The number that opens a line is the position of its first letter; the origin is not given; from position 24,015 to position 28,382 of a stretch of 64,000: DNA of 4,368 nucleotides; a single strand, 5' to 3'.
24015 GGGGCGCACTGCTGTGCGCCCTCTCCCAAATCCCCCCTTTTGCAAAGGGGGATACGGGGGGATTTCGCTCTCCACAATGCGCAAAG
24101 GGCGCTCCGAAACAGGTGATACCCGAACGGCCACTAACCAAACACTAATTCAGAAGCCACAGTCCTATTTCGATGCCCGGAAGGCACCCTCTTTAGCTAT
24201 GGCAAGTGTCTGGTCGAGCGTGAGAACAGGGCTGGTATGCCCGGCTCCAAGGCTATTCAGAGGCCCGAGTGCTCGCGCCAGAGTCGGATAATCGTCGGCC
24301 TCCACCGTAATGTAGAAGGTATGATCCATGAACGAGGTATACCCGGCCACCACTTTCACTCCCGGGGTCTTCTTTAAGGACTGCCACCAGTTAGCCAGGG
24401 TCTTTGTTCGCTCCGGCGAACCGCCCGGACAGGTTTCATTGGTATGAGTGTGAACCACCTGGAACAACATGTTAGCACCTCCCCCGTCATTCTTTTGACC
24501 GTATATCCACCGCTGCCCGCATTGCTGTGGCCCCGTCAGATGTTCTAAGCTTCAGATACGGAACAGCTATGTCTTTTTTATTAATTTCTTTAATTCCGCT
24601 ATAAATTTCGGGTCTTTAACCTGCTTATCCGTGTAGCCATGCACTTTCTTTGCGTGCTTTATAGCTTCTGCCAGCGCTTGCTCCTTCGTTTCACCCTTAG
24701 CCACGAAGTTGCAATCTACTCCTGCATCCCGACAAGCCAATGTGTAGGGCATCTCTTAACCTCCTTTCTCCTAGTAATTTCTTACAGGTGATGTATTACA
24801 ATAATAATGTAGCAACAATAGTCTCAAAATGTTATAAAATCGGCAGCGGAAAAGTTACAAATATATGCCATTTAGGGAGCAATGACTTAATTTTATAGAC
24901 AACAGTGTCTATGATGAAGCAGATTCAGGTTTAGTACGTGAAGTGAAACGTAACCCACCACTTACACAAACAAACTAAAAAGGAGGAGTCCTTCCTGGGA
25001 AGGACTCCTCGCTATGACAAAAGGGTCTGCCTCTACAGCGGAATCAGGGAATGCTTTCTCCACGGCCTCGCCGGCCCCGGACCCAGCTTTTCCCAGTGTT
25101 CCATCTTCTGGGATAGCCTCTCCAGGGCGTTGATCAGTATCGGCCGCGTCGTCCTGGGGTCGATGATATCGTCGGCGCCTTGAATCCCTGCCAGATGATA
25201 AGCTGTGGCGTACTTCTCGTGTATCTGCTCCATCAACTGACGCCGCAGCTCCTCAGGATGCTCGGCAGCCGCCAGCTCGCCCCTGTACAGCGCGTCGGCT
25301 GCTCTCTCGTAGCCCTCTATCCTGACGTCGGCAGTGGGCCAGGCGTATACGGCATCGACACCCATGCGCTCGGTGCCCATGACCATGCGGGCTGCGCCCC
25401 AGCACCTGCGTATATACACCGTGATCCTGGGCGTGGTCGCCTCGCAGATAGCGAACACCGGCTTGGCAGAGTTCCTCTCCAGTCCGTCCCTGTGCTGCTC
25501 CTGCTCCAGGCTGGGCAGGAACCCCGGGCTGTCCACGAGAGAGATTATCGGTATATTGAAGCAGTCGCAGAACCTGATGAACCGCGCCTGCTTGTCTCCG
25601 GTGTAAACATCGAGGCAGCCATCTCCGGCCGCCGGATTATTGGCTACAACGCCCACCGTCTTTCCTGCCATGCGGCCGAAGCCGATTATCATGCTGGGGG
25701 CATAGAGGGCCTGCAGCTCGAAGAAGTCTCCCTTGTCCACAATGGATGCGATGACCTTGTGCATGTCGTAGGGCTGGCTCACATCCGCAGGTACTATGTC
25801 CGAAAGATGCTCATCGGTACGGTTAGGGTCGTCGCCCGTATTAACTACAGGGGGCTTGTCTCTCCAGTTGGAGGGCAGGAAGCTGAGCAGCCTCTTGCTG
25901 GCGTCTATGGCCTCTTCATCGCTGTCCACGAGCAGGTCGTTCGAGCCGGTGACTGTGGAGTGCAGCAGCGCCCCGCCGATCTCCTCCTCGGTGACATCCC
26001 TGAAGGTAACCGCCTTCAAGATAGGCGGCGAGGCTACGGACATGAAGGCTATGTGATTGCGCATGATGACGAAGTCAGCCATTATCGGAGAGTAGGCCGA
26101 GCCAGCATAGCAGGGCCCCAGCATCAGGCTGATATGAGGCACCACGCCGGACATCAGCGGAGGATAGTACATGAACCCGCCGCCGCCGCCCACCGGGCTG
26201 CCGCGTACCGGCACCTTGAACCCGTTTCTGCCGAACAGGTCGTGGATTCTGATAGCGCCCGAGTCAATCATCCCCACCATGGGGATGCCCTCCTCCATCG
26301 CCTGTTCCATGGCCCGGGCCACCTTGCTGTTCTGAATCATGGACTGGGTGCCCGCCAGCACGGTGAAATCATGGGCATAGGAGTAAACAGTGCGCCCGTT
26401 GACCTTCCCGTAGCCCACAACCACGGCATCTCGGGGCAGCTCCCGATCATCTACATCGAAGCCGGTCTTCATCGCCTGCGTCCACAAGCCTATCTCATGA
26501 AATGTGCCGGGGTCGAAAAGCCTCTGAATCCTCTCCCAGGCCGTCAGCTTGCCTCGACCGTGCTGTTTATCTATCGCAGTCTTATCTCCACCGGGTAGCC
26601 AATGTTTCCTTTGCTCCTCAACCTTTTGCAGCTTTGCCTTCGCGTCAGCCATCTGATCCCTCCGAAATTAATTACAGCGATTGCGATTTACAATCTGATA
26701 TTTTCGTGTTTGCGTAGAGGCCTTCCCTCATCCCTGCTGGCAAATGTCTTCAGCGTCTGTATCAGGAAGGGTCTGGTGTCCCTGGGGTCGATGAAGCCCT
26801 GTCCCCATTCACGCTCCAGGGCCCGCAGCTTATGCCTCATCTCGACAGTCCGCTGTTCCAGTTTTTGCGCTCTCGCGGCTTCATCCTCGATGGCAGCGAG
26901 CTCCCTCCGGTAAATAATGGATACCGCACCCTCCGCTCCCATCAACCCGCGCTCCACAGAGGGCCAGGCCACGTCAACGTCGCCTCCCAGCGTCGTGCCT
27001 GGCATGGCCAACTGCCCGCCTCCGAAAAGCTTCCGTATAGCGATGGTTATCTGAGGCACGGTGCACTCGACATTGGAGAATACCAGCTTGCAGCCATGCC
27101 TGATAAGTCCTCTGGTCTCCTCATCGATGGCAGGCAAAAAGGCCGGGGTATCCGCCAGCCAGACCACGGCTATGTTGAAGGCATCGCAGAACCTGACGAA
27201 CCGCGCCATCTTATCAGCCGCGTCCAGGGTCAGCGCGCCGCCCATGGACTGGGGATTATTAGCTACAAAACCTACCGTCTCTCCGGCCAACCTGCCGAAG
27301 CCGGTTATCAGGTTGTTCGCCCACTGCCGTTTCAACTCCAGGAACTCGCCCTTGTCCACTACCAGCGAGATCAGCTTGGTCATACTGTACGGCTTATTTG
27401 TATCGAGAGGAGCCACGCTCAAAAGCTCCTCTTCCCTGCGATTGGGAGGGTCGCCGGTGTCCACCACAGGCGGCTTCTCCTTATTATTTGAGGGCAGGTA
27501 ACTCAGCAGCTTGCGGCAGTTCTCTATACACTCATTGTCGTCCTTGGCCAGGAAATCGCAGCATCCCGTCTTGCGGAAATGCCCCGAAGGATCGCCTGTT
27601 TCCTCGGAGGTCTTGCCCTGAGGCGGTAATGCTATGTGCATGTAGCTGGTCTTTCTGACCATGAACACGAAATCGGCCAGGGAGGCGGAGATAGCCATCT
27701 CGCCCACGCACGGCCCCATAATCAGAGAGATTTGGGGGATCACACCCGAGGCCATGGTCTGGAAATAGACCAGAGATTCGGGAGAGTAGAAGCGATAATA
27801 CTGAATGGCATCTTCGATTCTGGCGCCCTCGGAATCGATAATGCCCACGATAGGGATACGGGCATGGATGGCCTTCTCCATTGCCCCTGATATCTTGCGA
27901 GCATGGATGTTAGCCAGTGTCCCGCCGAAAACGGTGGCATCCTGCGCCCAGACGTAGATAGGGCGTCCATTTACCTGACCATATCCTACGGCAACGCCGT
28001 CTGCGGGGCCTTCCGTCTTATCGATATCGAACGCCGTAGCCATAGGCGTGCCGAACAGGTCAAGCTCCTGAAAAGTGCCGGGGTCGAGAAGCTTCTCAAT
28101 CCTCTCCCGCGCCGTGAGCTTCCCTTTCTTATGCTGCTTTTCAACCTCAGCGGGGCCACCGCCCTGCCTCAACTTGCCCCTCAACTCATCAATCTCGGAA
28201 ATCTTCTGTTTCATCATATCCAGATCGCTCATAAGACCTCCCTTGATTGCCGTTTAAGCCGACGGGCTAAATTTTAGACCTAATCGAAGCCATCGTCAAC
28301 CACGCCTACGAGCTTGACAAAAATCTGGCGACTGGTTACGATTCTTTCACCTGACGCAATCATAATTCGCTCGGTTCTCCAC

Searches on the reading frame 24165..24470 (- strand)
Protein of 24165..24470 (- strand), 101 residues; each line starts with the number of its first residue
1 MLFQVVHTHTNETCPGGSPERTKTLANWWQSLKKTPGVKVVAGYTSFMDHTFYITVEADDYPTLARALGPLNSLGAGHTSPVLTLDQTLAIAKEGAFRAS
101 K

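Call 6: search_protein_families(library=pfam, proteins=[window:24165-24470:-])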
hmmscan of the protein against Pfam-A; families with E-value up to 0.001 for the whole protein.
window:24165-24470:- (101 aa): 2 families
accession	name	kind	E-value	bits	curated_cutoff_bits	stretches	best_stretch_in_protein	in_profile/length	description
PF08734.17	GYD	-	2.6e-05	24.6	31.4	1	10-85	8-84/91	GYD domain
PF11746.14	DUF3303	-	4.3e-05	24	21.2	1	1-95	1-91/92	Domain of unknown function (DUF3303)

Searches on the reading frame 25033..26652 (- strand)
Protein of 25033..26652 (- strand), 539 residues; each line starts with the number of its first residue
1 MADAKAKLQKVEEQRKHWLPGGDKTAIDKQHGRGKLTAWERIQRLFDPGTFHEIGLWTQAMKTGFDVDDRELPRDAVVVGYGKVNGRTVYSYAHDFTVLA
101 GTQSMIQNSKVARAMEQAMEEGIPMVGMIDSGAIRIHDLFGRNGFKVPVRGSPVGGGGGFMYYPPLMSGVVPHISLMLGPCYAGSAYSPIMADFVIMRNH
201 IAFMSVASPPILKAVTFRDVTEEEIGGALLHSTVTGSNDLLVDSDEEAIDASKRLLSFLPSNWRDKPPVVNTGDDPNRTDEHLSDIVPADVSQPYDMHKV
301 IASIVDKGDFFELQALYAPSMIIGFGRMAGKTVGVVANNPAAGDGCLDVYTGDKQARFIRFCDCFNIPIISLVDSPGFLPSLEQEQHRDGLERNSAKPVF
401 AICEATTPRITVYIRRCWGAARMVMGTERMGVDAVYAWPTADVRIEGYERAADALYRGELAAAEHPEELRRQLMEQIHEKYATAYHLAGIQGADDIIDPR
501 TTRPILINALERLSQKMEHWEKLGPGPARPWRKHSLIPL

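Call 6: search_protein_families(library=pfam, proteins=[window:25033-26652:-])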
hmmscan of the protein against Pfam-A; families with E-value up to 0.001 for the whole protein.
window:25033-26652:- (539 aa): 2 families
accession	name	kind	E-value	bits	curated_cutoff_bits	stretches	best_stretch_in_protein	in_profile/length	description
PF01039.27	Carboxyl_trans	-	7e-123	411.3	22.3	1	29-518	1-483/493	Carboxyl transferase domain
PF03255.19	ACCA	-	3.4e-07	30.2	23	0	354-414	135-193/310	Acetyl co-enzyme A carboxylase carboxyltransferase-like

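Call 37: search_protein_families(library=ncbifam, proteins=[window:25033-26652:-], max_evalue=1e-20)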
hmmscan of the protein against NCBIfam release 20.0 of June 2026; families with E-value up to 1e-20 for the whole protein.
window:25033-26652:- (539 aa): 1 family
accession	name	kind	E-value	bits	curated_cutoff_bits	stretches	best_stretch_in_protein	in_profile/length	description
TIGR01117.1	mmdA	subfamily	2e-156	521.8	998.8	1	7-519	2-501/512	methylmalonyl-CoA decarboxylase subunit alpha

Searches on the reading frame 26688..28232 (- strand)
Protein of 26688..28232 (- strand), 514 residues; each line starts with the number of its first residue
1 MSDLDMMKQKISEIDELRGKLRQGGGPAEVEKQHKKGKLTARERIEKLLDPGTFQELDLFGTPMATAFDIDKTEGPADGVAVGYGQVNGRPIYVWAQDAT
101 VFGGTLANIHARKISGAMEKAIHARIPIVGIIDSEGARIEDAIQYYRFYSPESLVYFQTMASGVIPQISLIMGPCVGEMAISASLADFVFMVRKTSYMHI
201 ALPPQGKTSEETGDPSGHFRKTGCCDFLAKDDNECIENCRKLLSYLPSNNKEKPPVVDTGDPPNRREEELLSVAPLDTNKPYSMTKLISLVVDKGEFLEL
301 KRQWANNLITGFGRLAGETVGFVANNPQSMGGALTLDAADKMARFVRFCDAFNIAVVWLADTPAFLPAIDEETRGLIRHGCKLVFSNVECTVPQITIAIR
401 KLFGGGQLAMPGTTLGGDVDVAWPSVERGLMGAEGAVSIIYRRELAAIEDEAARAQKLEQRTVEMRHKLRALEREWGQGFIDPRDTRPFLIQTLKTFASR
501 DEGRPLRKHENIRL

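Call 6: search_protein_families(library=pfam, proteins=[window:26688-28232:-])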
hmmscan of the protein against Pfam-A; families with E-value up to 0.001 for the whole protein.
window:26688-28232:- (514 aa): 2 families
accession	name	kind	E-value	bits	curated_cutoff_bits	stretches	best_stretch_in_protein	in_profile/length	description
PF01039.27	Carboxyl_trans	-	1.9e-131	439.5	22.3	1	32-512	1-493/493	Carboxyl transferase domain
PF03255.19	ACCA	-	1.1e-08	35.1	23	1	341-461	135-249/310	Acetyl co-enzyme A carboxylase carboxyltransferase-like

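Call 37: search_protein_families(library=ncbifam, proteins=[window:26688-28232:-], max_evalue=1e-20)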
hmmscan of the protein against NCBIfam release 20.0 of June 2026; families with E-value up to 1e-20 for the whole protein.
window:26688-28232:- (514 aa): 1 family
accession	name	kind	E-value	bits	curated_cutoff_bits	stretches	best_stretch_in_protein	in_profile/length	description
TIGR01117.1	mmdA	subfamily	1e-162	542.5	998.8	1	10-514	2-512/512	methylmalonyl-CoA decarboxylase subunit alpha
